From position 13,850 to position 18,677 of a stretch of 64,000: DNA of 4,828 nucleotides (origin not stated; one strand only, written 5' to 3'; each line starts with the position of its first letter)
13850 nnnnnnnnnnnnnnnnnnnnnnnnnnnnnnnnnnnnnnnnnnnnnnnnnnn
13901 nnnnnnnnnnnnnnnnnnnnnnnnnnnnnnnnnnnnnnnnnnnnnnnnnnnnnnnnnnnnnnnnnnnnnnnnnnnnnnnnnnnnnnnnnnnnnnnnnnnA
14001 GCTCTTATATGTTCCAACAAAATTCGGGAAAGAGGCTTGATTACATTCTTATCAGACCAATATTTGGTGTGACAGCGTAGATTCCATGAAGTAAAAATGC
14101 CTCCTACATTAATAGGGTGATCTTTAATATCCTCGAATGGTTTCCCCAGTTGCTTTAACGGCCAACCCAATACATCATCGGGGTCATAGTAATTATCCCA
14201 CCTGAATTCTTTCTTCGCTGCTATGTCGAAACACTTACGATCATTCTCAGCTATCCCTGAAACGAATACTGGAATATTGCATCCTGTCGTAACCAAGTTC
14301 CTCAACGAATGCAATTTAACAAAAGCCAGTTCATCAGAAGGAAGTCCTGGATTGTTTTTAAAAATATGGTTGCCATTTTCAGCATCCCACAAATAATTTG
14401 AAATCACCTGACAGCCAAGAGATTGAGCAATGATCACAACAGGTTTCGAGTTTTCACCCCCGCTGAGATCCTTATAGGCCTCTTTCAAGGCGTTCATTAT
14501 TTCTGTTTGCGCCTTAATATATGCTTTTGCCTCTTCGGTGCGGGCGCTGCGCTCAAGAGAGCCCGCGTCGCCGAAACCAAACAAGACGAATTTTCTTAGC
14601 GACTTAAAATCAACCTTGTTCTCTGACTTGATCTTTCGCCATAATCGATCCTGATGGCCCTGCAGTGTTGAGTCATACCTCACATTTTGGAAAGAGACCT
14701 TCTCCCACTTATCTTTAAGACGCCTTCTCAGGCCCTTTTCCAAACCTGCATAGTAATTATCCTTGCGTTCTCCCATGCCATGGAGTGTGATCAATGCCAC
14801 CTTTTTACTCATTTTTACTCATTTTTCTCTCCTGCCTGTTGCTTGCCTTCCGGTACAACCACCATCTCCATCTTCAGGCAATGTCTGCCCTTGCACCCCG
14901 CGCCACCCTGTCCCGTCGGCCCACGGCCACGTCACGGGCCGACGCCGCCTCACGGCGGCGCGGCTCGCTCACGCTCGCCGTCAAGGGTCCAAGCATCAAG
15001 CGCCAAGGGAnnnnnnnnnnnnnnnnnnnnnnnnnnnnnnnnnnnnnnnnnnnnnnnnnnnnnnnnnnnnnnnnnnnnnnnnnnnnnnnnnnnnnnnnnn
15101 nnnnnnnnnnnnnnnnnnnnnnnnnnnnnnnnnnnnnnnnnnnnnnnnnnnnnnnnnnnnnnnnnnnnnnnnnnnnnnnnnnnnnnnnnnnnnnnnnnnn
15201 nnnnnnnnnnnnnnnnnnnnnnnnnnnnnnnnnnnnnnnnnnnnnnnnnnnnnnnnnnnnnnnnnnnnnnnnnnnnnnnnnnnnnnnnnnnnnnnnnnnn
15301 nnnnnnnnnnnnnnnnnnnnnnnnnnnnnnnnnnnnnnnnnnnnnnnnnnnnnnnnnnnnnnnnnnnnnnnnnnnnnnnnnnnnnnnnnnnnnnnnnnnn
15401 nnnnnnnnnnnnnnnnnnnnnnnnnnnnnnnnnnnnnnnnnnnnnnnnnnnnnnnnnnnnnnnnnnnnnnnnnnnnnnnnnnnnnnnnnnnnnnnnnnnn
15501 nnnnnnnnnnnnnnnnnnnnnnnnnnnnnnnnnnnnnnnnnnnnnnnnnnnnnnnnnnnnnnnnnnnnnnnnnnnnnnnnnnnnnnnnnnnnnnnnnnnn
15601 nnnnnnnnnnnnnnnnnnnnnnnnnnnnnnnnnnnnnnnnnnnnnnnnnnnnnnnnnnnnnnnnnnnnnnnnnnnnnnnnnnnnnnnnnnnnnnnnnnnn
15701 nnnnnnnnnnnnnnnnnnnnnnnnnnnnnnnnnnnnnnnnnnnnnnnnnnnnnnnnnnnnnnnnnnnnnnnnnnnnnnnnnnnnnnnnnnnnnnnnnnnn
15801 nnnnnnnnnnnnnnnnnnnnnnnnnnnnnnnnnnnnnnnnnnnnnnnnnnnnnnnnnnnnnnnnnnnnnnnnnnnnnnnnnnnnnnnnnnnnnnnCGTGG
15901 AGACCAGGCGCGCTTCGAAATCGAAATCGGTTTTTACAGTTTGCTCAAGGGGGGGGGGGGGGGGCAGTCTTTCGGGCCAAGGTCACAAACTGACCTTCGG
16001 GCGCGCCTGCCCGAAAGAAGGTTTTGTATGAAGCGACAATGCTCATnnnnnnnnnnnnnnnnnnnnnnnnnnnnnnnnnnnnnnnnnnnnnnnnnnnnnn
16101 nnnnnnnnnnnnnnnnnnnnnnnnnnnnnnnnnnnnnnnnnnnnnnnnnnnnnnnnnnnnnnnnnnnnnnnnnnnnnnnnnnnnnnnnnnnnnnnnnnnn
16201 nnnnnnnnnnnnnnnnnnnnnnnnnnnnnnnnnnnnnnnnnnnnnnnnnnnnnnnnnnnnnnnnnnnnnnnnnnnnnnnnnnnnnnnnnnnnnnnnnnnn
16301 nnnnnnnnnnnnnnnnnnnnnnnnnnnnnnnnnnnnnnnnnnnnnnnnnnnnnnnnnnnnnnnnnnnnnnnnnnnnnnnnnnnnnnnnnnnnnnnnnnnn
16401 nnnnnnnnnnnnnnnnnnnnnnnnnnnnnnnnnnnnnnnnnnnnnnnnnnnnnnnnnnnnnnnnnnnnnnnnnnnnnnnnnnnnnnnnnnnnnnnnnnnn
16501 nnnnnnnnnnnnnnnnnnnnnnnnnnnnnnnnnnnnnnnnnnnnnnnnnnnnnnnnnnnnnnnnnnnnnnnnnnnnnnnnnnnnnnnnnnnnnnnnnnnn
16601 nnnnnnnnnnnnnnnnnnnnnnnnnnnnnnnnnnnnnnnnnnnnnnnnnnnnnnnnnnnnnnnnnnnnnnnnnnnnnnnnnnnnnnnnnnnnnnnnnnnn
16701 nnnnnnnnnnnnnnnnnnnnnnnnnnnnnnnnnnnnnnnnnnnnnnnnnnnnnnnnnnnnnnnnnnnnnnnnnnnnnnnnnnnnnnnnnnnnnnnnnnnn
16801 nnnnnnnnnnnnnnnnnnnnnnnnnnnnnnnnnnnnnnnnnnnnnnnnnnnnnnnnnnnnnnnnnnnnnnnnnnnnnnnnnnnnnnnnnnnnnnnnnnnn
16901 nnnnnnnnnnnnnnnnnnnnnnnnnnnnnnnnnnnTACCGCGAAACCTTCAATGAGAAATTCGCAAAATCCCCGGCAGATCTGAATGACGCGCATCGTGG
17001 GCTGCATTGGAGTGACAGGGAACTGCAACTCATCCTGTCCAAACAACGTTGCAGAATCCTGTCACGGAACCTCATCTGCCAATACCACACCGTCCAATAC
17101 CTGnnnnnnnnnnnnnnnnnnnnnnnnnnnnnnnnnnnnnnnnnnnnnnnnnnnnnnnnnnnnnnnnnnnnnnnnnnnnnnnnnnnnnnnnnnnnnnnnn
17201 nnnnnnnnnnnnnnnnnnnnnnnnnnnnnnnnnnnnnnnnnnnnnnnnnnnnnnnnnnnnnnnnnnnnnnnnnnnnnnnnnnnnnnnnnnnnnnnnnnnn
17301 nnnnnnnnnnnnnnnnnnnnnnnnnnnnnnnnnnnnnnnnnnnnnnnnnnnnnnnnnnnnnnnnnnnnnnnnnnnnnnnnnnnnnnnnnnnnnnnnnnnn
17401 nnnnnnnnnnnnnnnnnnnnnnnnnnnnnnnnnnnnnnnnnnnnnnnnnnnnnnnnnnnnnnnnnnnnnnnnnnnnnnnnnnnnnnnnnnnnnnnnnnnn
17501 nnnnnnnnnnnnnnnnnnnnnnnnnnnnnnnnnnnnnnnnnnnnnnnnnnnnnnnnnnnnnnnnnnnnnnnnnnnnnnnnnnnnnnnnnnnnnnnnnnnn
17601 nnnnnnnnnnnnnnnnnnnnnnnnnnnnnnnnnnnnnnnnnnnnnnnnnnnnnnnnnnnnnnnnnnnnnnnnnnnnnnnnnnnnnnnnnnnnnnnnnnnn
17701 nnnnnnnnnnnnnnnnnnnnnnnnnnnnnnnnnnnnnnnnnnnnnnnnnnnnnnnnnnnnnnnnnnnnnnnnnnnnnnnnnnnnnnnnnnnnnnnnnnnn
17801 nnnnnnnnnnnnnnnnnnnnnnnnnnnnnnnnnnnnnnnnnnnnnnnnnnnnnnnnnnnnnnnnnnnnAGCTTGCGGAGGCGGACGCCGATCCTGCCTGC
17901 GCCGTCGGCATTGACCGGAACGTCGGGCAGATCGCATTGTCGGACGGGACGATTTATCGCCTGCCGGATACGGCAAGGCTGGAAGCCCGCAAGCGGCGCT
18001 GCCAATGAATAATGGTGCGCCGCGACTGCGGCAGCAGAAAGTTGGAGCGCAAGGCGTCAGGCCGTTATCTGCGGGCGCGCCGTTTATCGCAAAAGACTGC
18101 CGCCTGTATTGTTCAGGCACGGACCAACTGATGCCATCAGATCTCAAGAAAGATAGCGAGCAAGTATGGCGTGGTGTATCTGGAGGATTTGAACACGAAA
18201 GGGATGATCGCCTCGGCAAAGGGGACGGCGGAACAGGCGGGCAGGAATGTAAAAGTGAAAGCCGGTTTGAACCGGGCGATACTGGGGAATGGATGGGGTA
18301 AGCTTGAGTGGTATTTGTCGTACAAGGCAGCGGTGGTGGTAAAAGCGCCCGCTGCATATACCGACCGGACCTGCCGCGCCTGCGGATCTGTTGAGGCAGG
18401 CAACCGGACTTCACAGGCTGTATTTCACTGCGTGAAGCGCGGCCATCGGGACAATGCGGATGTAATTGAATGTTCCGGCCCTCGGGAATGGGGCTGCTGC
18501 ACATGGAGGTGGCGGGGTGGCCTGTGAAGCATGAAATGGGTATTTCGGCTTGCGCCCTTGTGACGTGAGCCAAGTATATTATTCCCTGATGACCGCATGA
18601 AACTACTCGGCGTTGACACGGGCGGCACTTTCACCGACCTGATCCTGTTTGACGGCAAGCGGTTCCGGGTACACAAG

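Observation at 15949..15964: G16 homopolymer in the promoter region of the DGR target operon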

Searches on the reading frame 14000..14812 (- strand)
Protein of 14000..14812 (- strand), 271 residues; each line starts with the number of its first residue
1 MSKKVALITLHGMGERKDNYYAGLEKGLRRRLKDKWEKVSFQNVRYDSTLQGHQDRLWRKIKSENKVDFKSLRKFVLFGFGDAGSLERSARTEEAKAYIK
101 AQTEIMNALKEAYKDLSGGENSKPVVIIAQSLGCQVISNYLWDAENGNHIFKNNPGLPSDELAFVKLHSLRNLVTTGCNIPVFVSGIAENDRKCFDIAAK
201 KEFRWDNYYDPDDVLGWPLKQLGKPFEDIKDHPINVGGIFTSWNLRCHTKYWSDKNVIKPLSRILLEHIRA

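Call 24: find_related_loci(query=window:14000-14812:-, collection=genome_contigs, flank=10000)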
Query seq(271 aa) (271 aa) in genome_contigs; peptide patterns used: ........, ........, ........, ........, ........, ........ (x = any residue, [..] = any of these).
64 stretches matched a pattern; 15 encode a relative of the query (tblastn E <= 1e-3); 15 distinct loci.
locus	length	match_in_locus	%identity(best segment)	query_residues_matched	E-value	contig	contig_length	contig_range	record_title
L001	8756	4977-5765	59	1-266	1e-101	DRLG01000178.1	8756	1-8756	MAG TPA_asm: Chromatiales bacterium isolate HyVt-459 HyVt-459_k145_425137, whole genome shotgun sequence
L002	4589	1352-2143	56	3-269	3e-96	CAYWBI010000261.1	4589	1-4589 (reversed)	MAG TPA_asm: uncultured Calditrichaceae bacterium isolate SRP216583_co1_253 genome assembly, contig: NODE_21231_length_4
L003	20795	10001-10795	57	3-266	4e-95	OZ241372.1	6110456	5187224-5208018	MAG: Anaerolineae bacterium isolate 91413526-a19b-453a-ba52-6be33c551559 genome assembly, chromosome: 1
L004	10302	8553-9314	56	1-257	6e-93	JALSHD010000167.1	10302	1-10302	MAG: Chromatiales bacterium isolate 354-166_metabat1_scaf2bin.070 354-166_scaffold_6426_c1, whole genome shotgun sequenc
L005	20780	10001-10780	58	3-265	2e-92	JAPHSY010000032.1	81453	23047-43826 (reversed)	MAG: Magnetovibrio sp. isolate N3S-Bin_6 c_000000241583, whole genome shotgun sequence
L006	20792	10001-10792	53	3-269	1e-88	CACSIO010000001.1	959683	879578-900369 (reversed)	BD1-7 clade bacterium isolate SB11_3 genome assembly, contig: SB11_3_contig_1, whole genome shotgun sequence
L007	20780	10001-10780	53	3-265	2e-86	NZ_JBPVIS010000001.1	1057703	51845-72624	Vibrio sp. WXL210 wxl210_ctg001, whole genome shotgun sequence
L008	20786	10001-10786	55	1-265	1e-85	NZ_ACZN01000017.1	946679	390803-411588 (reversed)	Vibrio coralliilyticus ATCC BAA-450 VIC.Contig70, whole genome shotgun sequence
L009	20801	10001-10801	49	1-265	7e-82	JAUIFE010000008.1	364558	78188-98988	MAG: Holophagae bacterium isolate 8_bin.70 NODE_56_length_364558_cov_48.752853, whole genome shotgun sequence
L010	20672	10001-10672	58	3-226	2e-78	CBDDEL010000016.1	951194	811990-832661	MAG: Opitutales bacterium isolate 9f15a76e-0360-4e62-afbb-b78284aa8c8d genome assembly, contig: contig_16, whole genome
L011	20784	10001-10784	51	3-269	1e-63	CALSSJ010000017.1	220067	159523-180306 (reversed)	MAG: uncultured Lentisphaerales bacterium isolate AE_MB156 genome assembly, contig: contig_28525_AE_MB156, whole genome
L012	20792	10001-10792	40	3-265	5e-63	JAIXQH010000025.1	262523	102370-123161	MAG: Verrucomicrobiaceae bacterium isolate C4_MAG_00019 pond_C4_MAG_00019_000000000048, whole genome shotgun sequence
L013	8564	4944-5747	38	3-270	7e-62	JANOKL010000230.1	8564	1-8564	MAG: Luteolibacter sp. isolate VAR_48_concoct_193 VAR_48_k141_2807097, whole genome shotgun sequence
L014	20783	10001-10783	31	4-269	5e-38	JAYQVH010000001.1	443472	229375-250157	MAG: Rhodospirillaceae bacterium isolate SD9011_COM_concoct_bins.tsv.007 NODE_1_length_443472_cov_13.241824, whole genom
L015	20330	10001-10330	46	154-265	6e-26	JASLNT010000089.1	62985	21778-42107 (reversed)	MAG: Phycisphaerae bacterium isolate Arabian11_MAG_18 c_000001286407, whole genome shotgun sequence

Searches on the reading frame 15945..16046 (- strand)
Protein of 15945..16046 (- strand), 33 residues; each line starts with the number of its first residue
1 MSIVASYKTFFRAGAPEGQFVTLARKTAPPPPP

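Call 73: find_encoding_contigs(protein=window:15945-16046:-, flank=5000, max_places=10)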
Protein window:15945-16046:- (33 aa): no gene with exactly this product is on record in the collection.

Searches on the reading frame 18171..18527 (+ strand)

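Call 6: search_protein_families(library=pfam, proteins=[window:18171-18527:+], max_evalue=0.01)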
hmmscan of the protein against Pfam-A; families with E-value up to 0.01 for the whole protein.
window:18171-18527:+ (118 aa): 1 family
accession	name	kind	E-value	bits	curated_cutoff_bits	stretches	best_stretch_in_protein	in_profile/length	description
PF07282.18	Cas12f1-like_TNB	-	2.5e-09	37.6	26.3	1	42-98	1-54/60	Cas12f1-like, TNB domain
